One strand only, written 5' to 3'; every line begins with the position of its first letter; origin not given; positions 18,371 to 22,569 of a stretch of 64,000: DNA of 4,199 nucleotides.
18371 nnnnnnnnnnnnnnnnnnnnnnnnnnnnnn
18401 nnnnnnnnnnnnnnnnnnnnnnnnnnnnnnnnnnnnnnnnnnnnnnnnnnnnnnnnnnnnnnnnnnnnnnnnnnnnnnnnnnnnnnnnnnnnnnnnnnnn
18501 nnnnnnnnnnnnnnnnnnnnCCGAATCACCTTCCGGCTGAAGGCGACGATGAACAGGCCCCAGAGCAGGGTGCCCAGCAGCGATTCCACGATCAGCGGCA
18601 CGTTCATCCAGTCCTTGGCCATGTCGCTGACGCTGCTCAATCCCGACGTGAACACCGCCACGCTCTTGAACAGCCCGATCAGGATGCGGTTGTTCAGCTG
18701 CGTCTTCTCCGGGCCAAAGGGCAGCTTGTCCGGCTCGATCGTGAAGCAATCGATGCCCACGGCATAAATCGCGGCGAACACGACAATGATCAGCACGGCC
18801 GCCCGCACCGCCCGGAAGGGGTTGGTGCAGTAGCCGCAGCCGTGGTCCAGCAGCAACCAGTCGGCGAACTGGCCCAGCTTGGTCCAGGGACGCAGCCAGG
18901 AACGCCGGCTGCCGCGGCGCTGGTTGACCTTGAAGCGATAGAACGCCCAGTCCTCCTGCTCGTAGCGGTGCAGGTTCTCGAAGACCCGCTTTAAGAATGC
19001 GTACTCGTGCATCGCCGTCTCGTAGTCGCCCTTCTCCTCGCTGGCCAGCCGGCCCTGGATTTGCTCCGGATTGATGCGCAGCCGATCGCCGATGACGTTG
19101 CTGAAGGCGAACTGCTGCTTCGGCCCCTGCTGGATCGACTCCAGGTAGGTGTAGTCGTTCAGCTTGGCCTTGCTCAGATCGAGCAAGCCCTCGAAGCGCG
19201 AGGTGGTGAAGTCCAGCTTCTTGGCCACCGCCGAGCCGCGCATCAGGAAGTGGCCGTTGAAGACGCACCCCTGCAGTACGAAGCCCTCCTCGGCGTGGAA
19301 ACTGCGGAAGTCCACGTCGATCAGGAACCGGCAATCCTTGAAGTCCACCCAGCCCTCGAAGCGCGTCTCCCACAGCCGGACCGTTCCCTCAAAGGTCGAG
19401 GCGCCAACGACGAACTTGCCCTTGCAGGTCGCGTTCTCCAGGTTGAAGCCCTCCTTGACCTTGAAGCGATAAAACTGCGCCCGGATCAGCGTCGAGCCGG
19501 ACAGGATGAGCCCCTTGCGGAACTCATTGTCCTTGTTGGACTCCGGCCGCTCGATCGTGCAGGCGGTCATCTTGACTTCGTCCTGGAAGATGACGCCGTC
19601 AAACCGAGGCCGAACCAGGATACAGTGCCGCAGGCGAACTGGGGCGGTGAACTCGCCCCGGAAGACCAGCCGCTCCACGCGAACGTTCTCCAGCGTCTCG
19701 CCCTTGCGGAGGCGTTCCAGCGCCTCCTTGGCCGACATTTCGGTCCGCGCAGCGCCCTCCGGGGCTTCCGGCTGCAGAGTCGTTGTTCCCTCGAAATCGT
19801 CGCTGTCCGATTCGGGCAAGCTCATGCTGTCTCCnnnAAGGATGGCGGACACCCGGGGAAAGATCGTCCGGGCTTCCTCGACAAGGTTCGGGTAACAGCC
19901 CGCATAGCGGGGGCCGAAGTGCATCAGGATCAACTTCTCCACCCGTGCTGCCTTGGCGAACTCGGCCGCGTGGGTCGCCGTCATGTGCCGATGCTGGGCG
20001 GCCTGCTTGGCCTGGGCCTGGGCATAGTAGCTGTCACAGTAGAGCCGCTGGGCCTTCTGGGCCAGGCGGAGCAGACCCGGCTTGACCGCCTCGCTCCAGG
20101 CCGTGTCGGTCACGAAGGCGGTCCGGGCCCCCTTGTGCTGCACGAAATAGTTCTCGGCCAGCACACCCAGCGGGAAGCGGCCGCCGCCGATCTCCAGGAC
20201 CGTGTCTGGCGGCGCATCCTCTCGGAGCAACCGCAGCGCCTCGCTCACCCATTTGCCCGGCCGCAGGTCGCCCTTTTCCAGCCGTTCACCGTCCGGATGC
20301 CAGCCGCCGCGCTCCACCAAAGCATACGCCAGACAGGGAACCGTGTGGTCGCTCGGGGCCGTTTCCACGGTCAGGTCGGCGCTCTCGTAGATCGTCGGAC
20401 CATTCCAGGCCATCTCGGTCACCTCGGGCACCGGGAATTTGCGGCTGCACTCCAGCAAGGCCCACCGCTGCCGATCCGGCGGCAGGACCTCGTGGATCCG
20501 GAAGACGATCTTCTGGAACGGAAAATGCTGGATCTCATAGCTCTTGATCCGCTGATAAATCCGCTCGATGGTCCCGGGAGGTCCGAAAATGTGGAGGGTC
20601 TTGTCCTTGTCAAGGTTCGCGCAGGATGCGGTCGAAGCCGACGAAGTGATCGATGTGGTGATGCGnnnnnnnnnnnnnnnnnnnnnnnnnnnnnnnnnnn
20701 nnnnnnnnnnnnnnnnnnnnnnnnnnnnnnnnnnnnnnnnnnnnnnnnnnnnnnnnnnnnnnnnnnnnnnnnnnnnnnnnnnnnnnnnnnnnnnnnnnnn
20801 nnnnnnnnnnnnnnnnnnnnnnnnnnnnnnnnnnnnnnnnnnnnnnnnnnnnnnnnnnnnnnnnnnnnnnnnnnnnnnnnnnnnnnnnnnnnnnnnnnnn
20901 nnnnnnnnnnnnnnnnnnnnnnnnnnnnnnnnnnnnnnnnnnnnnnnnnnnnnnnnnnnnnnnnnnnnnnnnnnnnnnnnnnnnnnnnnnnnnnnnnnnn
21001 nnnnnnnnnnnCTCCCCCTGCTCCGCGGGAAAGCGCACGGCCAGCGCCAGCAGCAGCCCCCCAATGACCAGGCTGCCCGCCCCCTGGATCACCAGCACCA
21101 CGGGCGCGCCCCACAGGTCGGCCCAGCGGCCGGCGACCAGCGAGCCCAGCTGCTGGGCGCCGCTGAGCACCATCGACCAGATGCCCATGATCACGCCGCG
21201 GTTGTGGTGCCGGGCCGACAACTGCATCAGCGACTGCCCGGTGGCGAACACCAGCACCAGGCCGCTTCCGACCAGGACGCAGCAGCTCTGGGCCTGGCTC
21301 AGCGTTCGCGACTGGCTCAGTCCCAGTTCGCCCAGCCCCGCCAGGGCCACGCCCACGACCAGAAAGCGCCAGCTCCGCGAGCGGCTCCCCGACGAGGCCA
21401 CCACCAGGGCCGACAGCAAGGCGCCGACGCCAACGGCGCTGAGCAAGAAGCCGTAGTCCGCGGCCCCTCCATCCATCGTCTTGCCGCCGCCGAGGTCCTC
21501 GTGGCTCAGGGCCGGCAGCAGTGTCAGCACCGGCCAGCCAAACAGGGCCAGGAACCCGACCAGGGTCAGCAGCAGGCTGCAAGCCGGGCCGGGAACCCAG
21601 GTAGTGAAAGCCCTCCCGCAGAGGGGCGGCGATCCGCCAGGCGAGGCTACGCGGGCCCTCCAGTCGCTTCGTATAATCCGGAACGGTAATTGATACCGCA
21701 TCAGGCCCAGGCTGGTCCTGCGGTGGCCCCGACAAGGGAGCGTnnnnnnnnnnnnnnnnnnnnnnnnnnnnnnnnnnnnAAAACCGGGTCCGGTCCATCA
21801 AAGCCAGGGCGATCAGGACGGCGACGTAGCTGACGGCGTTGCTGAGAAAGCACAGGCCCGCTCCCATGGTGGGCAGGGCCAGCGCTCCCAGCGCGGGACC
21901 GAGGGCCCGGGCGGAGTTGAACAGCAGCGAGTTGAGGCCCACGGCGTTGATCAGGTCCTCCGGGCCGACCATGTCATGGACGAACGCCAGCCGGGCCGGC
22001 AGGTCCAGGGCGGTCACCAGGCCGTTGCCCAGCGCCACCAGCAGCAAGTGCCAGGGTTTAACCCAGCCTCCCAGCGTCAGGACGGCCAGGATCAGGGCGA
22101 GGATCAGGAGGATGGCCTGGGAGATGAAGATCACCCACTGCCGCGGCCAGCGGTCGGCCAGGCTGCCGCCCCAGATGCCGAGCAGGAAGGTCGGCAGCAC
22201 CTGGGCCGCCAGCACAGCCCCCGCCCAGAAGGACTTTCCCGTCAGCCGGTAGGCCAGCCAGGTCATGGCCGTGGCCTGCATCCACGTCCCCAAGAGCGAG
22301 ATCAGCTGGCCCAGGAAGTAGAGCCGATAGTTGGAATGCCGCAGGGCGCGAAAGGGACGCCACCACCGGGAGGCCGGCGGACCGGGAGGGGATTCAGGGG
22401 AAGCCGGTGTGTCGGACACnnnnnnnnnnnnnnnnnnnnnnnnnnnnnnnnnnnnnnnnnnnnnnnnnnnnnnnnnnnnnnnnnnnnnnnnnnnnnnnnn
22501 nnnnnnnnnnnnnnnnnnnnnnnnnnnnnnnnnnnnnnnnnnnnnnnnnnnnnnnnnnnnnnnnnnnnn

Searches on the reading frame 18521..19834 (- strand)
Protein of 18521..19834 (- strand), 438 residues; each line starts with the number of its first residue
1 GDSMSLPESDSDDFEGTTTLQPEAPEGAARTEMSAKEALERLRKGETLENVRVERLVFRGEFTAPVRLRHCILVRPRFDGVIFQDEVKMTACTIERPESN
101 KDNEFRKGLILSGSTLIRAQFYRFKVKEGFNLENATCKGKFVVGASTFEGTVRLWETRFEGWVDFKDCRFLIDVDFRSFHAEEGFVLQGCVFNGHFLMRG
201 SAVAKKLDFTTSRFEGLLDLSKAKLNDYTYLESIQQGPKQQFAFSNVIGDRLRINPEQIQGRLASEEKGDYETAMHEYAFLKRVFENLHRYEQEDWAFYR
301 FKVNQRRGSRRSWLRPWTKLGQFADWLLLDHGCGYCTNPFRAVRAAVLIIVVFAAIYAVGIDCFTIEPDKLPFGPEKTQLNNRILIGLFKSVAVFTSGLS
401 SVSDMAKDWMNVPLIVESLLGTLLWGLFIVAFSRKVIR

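Call 30: search_protein_families(library=pfam, proteins=[window:18521-19834:-], max_evalue=0.001)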
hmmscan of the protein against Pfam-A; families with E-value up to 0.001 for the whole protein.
window:18521-19834:- (438 aa): 1 family
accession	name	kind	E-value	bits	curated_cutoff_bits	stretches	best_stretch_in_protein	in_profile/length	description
PF13576.12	Pentapeptide_3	-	2.9e-10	40.6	27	1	131-169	11-48/48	Pentapeptide repeats (9 copies)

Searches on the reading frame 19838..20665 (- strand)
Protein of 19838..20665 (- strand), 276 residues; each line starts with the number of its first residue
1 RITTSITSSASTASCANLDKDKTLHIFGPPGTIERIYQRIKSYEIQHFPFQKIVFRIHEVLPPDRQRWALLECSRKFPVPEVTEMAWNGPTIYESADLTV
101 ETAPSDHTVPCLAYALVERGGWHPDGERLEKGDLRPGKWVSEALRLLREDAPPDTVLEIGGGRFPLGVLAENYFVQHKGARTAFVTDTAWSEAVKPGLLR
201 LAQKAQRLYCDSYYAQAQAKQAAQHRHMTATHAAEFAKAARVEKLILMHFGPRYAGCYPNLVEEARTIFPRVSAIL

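Call 90: search_protein_families(library=pfam, proteins=[window:19838-20665:-], max_evalue=0.001)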
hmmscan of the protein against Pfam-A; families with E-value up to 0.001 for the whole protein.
window:19838-20665:- (276 aa): 1 family
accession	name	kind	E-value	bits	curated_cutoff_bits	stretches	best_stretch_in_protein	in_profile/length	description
PF12706.13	Lactamase_B_2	-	9.8e-07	29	27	1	173-250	128-200/200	Beta-lactamase superfamily domain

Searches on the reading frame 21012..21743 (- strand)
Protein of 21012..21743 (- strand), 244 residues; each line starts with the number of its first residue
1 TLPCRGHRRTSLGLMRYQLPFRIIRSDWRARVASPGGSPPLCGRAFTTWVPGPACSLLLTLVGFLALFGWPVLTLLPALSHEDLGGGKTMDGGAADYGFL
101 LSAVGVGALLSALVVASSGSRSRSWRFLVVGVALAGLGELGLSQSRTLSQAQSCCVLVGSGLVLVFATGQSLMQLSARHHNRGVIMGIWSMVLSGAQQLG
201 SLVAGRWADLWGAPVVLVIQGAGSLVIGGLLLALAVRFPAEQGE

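Call 90: search_protein_families(library=pfam, proteins=[window:21012-21743:-], max_evalue=0.001)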
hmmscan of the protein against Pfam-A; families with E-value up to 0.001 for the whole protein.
window:21012-21743:- (244 aa): 2 families
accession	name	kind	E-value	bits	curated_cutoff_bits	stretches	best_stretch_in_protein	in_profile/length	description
PF05977.19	MFS_3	-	1.8e-10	40.4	27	1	67-239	232-396/524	Transmembrane secretion effector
PF07690.21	MFS_1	-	6.7e-09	35.6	33.4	1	46-196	205-342/347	Major Facilitator Superfamily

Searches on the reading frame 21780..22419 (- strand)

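Call 90: search_protein_families(library=pfam, proteins=[window:21780-22419:-], max_evalue=0.001)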
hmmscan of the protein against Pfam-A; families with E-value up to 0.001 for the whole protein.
window:21780-22419:- (213 aa): 2 families
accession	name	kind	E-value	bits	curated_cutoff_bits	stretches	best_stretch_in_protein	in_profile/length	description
PF05977.19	MFS_3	-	2e-34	119.4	27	1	22-210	3-191/524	Transmembrane secretion effector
PF07690.21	MFS_1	-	5e-14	52.4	33.4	1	35-207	2-172/347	Major Facilitator Superfamily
